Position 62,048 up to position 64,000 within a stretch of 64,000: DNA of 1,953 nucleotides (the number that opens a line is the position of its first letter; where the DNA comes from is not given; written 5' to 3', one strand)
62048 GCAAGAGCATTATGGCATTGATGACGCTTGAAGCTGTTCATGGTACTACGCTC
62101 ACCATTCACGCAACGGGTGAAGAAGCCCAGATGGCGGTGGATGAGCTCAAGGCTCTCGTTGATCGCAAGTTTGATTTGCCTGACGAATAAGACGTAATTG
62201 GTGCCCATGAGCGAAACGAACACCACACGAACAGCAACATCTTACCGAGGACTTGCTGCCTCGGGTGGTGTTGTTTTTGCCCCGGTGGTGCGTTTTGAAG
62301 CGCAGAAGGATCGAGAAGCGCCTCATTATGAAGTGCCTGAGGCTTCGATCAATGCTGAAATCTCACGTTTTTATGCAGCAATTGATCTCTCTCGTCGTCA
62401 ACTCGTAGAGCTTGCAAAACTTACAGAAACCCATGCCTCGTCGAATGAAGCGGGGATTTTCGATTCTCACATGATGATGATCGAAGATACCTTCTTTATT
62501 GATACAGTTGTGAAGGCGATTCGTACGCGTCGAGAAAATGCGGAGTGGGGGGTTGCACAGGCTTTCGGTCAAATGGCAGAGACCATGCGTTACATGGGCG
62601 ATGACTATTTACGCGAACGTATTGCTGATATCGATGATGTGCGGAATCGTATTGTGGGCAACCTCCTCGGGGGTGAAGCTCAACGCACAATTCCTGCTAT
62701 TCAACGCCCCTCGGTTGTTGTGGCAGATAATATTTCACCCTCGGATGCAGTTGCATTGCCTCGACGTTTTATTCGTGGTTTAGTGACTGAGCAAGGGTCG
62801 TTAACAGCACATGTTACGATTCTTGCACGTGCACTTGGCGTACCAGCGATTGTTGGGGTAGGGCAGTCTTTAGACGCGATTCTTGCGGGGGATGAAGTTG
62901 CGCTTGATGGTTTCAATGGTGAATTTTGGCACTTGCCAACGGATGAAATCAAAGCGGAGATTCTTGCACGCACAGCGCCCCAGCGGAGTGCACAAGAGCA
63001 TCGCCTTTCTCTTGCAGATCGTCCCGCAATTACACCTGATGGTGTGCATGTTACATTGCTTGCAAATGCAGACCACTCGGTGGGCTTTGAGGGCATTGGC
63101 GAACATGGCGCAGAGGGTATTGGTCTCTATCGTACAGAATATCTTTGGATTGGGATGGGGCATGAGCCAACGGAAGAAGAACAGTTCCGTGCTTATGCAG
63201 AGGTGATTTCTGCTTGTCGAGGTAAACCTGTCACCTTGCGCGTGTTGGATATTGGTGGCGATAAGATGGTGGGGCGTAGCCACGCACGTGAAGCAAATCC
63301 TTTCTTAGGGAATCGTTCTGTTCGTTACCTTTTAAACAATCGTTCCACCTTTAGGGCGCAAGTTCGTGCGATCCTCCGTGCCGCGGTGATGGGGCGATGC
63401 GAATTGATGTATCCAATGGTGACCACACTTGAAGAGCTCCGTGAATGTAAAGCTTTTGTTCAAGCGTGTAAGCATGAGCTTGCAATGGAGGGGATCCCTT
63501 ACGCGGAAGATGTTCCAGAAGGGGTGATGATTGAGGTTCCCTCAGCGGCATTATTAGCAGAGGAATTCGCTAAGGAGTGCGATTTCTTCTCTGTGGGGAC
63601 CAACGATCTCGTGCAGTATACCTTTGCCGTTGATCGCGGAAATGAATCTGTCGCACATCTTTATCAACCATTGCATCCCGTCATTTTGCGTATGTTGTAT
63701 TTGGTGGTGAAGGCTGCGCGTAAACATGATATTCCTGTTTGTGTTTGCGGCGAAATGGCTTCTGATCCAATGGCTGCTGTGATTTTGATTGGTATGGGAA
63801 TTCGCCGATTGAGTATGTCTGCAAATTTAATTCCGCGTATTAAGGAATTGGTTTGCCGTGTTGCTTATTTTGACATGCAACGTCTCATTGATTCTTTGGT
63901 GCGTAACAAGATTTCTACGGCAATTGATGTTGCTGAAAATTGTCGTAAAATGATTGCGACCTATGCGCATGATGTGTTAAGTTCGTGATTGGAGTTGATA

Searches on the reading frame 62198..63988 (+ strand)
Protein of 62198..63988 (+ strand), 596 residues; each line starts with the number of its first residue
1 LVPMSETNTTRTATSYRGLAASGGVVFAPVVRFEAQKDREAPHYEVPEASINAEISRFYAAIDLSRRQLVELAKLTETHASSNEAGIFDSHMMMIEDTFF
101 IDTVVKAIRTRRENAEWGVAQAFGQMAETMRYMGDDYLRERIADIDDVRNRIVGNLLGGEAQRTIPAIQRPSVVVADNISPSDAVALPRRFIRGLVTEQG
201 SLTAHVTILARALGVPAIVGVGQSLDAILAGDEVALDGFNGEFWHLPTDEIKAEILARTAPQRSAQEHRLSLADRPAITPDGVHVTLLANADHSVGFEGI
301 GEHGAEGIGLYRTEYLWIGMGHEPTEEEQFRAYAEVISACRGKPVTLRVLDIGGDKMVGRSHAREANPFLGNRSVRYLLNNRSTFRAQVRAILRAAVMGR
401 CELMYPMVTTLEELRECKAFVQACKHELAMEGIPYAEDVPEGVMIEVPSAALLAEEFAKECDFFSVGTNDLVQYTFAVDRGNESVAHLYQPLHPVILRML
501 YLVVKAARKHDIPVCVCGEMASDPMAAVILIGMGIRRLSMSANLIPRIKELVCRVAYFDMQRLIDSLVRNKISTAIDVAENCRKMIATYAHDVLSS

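Call 34: search_protein_families(library=pfam, proteins=[window:62198-63988:+], max_evalue=0.00001)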
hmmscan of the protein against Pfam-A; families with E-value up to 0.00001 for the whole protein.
window:62198-63988:+ (596 aa): 3 families
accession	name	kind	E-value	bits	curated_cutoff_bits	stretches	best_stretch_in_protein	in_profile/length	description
PF02896.24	PEP-utilizers_C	-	2e-102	342.8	22.8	1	272-555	7-291/293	PEP-utilising enzyme, PEP-binding domain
PF05524.18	PEP-utilisers_N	-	1.3e-27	96.8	24.4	1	17-141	1-121/121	PEP-utilising enzyme, N-terminal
PF00391.29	PEP-utilizers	-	3.9e-20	71.7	23.1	1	169-241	2-72/72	PEP-utilising enzyme, mobile domain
